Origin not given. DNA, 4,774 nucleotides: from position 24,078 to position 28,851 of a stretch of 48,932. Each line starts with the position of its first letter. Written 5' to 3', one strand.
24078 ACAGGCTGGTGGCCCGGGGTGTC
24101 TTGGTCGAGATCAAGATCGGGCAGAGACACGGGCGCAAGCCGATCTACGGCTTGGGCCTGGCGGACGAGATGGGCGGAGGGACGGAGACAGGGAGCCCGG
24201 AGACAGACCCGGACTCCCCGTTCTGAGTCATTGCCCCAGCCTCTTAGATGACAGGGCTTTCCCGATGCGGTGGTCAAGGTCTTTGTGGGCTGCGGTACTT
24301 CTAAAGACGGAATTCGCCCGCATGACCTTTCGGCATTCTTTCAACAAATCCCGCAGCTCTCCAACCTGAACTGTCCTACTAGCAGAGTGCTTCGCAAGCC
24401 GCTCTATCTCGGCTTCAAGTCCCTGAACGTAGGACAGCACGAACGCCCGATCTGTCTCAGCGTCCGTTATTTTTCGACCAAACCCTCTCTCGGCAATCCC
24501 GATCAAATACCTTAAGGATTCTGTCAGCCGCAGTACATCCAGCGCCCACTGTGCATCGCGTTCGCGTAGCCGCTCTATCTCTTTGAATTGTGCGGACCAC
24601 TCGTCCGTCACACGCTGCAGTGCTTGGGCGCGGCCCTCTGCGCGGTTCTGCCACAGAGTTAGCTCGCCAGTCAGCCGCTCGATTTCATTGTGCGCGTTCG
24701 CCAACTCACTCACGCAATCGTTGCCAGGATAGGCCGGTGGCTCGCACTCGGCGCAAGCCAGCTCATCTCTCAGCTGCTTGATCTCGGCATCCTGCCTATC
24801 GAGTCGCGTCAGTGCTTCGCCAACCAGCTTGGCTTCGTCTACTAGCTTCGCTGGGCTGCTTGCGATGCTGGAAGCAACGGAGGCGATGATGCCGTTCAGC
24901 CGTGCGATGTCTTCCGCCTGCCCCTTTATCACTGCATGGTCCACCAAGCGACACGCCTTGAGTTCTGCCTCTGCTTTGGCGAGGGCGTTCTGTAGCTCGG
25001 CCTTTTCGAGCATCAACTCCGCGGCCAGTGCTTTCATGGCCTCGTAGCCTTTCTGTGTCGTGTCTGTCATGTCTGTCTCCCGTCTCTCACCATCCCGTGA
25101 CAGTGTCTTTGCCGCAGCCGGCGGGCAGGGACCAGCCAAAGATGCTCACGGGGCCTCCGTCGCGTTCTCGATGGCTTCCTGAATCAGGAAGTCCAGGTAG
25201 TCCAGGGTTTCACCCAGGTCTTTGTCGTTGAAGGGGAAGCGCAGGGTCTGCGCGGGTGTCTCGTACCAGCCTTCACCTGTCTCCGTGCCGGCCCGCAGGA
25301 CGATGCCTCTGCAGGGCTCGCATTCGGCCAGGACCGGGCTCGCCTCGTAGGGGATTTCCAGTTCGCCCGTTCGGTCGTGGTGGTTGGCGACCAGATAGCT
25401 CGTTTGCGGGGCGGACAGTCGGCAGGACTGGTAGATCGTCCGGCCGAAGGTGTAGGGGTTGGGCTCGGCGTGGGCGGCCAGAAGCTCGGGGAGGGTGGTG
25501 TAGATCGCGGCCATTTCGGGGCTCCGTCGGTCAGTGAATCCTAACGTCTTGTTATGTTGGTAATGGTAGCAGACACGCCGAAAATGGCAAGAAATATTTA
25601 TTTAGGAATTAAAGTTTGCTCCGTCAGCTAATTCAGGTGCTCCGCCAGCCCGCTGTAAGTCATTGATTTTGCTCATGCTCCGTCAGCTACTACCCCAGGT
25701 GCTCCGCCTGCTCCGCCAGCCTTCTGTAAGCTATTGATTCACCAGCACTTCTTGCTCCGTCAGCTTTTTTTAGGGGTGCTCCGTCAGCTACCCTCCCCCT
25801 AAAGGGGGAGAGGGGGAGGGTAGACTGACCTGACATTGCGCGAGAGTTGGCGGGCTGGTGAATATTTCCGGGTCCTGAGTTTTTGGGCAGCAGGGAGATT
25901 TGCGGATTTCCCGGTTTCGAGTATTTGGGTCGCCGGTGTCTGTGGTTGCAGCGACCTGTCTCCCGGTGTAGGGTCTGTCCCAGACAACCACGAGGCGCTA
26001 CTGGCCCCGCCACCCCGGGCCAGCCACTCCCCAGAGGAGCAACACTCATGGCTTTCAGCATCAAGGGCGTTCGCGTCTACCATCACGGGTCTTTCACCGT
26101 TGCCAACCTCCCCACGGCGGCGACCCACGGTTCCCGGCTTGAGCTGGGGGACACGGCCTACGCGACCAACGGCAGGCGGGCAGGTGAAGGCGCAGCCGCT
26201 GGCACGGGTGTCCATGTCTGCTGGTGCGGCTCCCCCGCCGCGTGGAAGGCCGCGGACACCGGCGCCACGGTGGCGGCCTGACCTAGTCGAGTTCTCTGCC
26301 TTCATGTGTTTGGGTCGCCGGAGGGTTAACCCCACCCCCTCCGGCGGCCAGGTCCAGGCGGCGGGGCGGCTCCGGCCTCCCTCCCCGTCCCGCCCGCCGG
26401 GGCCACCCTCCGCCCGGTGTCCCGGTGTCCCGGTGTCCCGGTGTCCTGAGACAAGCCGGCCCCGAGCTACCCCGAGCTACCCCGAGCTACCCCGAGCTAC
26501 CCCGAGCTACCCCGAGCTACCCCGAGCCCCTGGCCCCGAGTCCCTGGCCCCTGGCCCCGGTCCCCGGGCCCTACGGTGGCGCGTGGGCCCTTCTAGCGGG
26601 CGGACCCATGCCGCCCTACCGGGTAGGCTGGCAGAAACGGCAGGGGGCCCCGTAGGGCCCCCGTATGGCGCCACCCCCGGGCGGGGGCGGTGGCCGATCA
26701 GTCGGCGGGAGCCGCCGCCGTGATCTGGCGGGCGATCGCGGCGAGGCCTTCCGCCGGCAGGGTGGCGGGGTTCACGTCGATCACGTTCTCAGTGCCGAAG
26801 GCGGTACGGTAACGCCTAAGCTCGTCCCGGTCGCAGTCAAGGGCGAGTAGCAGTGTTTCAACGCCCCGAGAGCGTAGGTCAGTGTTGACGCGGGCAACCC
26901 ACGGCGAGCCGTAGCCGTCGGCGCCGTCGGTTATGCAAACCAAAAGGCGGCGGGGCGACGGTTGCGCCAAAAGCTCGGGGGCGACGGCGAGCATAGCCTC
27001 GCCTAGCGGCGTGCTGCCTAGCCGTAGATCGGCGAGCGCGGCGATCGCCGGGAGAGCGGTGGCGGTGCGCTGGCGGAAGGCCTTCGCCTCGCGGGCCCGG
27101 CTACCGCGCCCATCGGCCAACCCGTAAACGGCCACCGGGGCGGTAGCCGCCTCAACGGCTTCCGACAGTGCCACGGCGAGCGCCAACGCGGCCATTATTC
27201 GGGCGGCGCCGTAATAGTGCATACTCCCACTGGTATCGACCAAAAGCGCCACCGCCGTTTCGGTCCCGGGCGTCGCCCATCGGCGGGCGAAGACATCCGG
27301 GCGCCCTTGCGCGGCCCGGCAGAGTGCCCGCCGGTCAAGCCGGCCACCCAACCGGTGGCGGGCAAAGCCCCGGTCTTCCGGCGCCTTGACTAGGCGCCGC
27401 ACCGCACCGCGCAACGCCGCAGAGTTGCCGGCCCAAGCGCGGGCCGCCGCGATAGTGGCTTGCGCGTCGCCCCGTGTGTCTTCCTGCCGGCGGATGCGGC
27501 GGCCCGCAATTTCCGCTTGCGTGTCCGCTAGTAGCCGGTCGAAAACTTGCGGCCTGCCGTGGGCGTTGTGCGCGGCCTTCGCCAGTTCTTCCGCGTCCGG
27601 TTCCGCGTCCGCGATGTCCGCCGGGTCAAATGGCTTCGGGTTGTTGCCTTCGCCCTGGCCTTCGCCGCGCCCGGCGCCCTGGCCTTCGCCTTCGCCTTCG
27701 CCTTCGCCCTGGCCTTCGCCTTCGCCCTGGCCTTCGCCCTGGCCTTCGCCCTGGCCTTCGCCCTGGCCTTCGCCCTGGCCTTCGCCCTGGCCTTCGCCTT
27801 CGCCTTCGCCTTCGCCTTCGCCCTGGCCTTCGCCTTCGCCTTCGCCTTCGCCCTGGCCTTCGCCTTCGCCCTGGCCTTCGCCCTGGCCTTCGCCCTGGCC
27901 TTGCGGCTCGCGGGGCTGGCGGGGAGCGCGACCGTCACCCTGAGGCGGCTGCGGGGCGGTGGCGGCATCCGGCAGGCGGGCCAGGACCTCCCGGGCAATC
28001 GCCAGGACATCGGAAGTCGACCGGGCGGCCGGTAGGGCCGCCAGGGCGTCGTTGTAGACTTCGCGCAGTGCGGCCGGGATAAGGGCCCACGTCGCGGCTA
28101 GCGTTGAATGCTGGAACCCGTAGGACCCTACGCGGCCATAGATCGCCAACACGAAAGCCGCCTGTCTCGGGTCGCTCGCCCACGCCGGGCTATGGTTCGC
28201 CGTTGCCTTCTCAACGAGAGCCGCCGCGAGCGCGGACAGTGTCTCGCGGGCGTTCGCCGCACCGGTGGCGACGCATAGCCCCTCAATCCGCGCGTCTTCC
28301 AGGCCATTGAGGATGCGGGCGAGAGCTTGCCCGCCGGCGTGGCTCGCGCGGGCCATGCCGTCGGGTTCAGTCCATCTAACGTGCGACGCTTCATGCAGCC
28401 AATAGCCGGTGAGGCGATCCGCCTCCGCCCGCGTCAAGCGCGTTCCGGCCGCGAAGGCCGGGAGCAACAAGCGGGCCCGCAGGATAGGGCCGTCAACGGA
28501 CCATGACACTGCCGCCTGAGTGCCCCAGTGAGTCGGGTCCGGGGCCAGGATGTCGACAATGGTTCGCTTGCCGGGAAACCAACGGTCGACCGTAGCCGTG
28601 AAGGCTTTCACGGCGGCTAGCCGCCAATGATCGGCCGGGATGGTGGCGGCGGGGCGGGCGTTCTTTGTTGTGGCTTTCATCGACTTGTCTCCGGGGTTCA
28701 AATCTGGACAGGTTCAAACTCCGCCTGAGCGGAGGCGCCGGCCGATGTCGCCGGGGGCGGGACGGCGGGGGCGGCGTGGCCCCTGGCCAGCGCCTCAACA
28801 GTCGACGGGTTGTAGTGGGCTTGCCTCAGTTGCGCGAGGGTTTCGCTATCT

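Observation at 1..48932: Hexamer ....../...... is roughly 7-fold over-represented genome-wide, against codon preference and in a patchy pattern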

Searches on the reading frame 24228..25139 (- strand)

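Call 10: search_protein_families(library=phrogs, proteins=[window:24228-25139:-], max_evalue=0.001)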
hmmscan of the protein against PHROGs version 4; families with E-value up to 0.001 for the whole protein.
window:24228-25139:- (303 aa): 0 families

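Call 26: search_protein_families(library=pfam, proteins=[window:24228-25139:-], max_evalue=0.01)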
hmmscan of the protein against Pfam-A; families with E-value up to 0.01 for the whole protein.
window:24228-25139:- (303 aa): 0 families

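Call 97: search_protein_families(library=ncbifam, proteins=[window:24228-25139:-], max_evalue=0.01)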
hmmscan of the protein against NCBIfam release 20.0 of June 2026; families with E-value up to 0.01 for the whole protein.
window:24228-25139:- (303 aa): 3 families
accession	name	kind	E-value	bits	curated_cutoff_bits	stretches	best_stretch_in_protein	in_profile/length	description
TIGR02168.1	SMC_prok_B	equivalog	0.00019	19.3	567.35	0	23-128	281-389/1181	chromosome segregation protein SMC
NF009448.0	PRK12806.1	equivalog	0.0033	16.3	531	0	142-207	387-447/475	flagellin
TIGR02169.1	SMC_prok_A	equivalog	0.0036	15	729.4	0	25-211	247-432/1165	chromosome segregation protein SMC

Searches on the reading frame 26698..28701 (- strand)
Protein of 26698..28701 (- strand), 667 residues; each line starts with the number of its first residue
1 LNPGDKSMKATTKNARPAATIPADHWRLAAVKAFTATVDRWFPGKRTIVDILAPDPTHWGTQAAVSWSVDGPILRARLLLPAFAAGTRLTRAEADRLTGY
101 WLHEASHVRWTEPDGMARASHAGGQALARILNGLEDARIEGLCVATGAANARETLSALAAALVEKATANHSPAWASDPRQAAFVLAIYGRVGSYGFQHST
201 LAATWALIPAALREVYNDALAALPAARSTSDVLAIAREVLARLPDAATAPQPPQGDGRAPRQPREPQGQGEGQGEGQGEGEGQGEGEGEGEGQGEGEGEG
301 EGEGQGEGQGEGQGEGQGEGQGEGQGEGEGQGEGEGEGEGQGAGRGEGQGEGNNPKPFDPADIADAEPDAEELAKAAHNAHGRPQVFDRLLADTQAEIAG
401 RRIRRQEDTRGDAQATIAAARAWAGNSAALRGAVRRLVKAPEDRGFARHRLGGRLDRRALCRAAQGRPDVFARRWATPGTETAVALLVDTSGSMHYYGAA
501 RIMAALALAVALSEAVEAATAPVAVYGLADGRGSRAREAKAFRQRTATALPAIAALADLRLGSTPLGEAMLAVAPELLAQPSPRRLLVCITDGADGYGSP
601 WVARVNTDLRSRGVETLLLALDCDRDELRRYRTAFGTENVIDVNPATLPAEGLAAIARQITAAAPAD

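Call 10: search_protein_families(library=phrogs, proteins=[window:26698-28701:-], max_evalue=0.001)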
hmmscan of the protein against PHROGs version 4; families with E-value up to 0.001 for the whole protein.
window:26698-28701:- (667 aa): 2 families
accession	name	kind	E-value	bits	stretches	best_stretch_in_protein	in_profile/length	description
phrog_1576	-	unknown function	7.6e-16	58.9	2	98-373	66-351/729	-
phrog_17276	-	moron, auxiliary metabolic gene and host takeover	0.00016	21.3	1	315-594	234-513/580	aerobic cobaltochelatase CobT subunit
